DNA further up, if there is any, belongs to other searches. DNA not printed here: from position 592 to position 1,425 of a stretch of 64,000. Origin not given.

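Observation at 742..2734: Low-GC two-gene island (AAA_21-type ATPase plus small partner) wedged exactly between mtnN and apt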

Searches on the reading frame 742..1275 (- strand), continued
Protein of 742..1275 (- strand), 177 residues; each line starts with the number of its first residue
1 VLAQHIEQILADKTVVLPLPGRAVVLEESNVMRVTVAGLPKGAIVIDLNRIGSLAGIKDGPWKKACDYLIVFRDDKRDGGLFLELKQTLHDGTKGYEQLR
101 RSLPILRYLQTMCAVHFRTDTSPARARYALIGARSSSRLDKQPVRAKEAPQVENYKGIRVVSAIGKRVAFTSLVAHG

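Call 62: predict_structure(alignment_id=A2)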
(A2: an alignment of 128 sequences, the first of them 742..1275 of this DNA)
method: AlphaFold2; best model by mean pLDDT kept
length: 177 residues; sequences in the alignment: 128
mean_pLDDT: 93.5   pTM: 0.90
mean pLDDT of the five models: 93.5, 93.3, 93.1, 93.1, 92.6
residues with pLDDT >= 90: 152; 70-90: 14; 50-70: 11; < 50: 0
segments of 3 or more residues with pLDDT < 50: none
pLDDT, mean of each block of 10 residues (from residue 1): 97 97 97 97 97 92 96 95 95 92 97 97 96 79 73 97 96 89
secondary structure, 60 per line:
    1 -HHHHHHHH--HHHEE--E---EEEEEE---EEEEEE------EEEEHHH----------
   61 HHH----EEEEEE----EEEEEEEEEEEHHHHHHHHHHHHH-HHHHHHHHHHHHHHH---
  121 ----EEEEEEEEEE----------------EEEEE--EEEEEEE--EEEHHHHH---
elements in order: H2-9 E23-28 E32-37 E44-47 E68-73 E78-88 H89-101 H103-117 E125-134 E151-155 E158-164 E167-169 H170-174

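Call 67: fold_search(model_id=the predicted structure, library=pdb)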
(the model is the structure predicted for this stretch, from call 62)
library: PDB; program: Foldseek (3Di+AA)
matches with E <= 10: 679; with E <= 0.001: 0
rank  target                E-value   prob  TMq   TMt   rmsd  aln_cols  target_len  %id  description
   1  9wuf                  2.4e-02  0.47  0.25  0.05  11.0       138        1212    9  Cryo-EM structure of Upx (released 2026-02-11)
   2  9ki0_A                8.5e-02  0.47  0.27  0.06   6.7       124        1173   10  structure of DdmD dimer with ssDNA with AGS (released 2025-02-19)
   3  9a5m_A                1.0e-01  0.38  0.32  0.15   6.9       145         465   14  Integrative model of YDJA-YDIS by crosslinking MS and deep learning (released 2024-09-18)
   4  1esg_B                1.2e-01  0.16  0.21  0.18  11.2       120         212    8  RESTRICTION ENDONUCLEASE BAMHI BOUND TO A NON-SPECIFIC DNA. (released 2000-05-31)
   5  2fok_A                1.8e-01  0.25  0.23  0.09   7.5        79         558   11  STRUCTURE OF RESTRICTION ENDONUCLEASE FOKI (released 1998-06-17)
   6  9hjg_B                1.9e-01  0.21  0.25  0.10   8.8       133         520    9  Crystal structure of human CD73 (ecto-5'-nucleotidase) in complex with an N6-disubstituted acyclic ADP analog (compoun (released 2025-05-28)
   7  9i1h_A                1.9e-01  0.20  0.24  0.10   9.3       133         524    9  Crystal structure of human CD73 (ecto-5'-nucleotidase) in complex with the AMPCP analog PSB-12730 in the closed state  (released 2025-06-11)
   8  3fg6_H                2.1e-01  0.09  0.16  0.11  11.6       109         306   13  Structure of the C-terminus of Adseverin (released 2009-08-11)
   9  2fh4_A                2.2e-01  0.10  0.19  0.13   9.7       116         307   11  C-terminal half of gelsolin soaked in EGTA at pH 8 (released 2006-06-13)
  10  3fg6_C                2.2e-01  0.08  0.16  0.11  11.4       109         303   13  Structure of the C-terminus of Adseverin (released 2009-08-11)
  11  3fg6_D                2.2e-01  0.08  0.19  0.14  13.1       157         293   15  Structure of the C-terminus of Adseverin (released 2009-08-11)
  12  6ek1                  2.5e-01  0.10  0.19  0.12  13.0       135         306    7  Crystal structure of Type IIP restriction endonuclease PfoI (released 2018-10-10)
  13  6eko_A                2.5e-01  0.06  0.17  0.11  17.1       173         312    9  Crystal structure of Type IIP restriction endonuclease PfoI with cognate DNA (released 2018-10-10)
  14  1fok_A                2.6e-01  0.11  0.19  0.07   9.0        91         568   13  STRUCTURE OF RESTRICTION ENDONUCLEASE FOKI BOUND TO DNA (released 1997-12-03)
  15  9jvt_v                2.8e-01  0.06  0.16  0.09  11.4       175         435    6  Structure of the C-terminal 4 domains (V4-V6-HP) villin bound to an actin (released 2025-10-15)
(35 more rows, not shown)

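Call 68: fold_search(model_id=the predicted structure, library=viral)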
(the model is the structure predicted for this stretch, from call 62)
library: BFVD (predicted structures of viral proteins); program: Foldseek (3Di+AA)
matches with E <= 10: 607; with E <= 0.001: 0
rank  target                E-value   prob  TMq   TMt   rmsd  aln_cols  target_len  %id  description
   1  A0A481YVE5            7.6e-03  0.94  0.31  0.29   8.7       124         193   18  Uncharacterized protein [Marseillevirus LCMAC102]
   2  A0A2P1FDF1            8.1e-03  0.57  0.24  0.25  13.4       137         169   12  (no name in the UniProt tables at hand)
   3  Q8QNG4                8.6e-03  0.72  0.22  0.10  12.9       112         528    7  EsV-1-115 [Ectocarpus siliculosus virus 1 (isolate New Zealand/Kaikoura/1988)]
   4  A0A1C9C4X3            1.8e-02  0.57  0.21  0.09   9.2       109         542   12  Uncharacterized protein [Heterosigma akashiwo virus 01]
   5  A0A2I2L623            3.3e-02  0.66  0.29  0.20   9.1       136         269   11  Mrr-like domain-containing protein [Orpheovirus IHUMI-LCC2]
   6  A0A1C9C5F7            3.3e-02  0.44  0.23  0.13   9.5       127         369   10  C2H2-type domain-containing protein [Heterosigma akashiwo virus 01]
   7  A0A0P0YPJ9            3.5e-02  0.72  0.29  0.12   7.1       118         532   12  (no name in the UniProt tables at hand)
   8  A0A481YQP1            3.9e-02  0.35  0.25  0.18  11.1       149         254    9  Uncharacterized protein [Marseillevirus LCMAC101]
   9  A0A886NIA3            4.2e-02  0.72  0.28  0.17   8.1       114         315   10  (no name in the UniProt tables at hand)
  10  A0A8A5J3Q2            4.8e-02  0.11  0.15  0.08  17.2       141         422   10  (no name in the UniProt tables at hand)
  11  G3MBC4                5.8e-02  0.41  0.27  0.18  14.4       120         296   18  Gp54 [Bacillus phage G]
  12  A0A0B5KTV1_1          5.8e-02  0.41  0.24  0.06   5.7        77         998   13  RNA-dependent RNA polymerase (Fragment) [Shuangao Mosquito Virus]
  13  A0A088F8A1            5.8e-02  0.18  0.21  0.25  14.3       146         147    8  (no name in the UniProt tables at hand)
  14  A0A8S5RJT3            6.5e-02  0.21  0.19  0.18  15.5       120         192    8  DNA repair protein MmcB-like protein [virus sp. ctDJ83]
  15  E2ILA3                7.4e-02  0.20  0.18  0.15   8.4        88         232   16  (no name in the UniProt tables at hand)
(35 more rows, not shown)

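Call 81: search_protein_families(library=phrogs, proteins=[window:742-1275:-], max_evalue=0.01)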
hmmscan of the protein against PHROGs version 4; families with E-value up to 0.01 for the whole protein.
window:742-1275:- (177 aa): 0 families
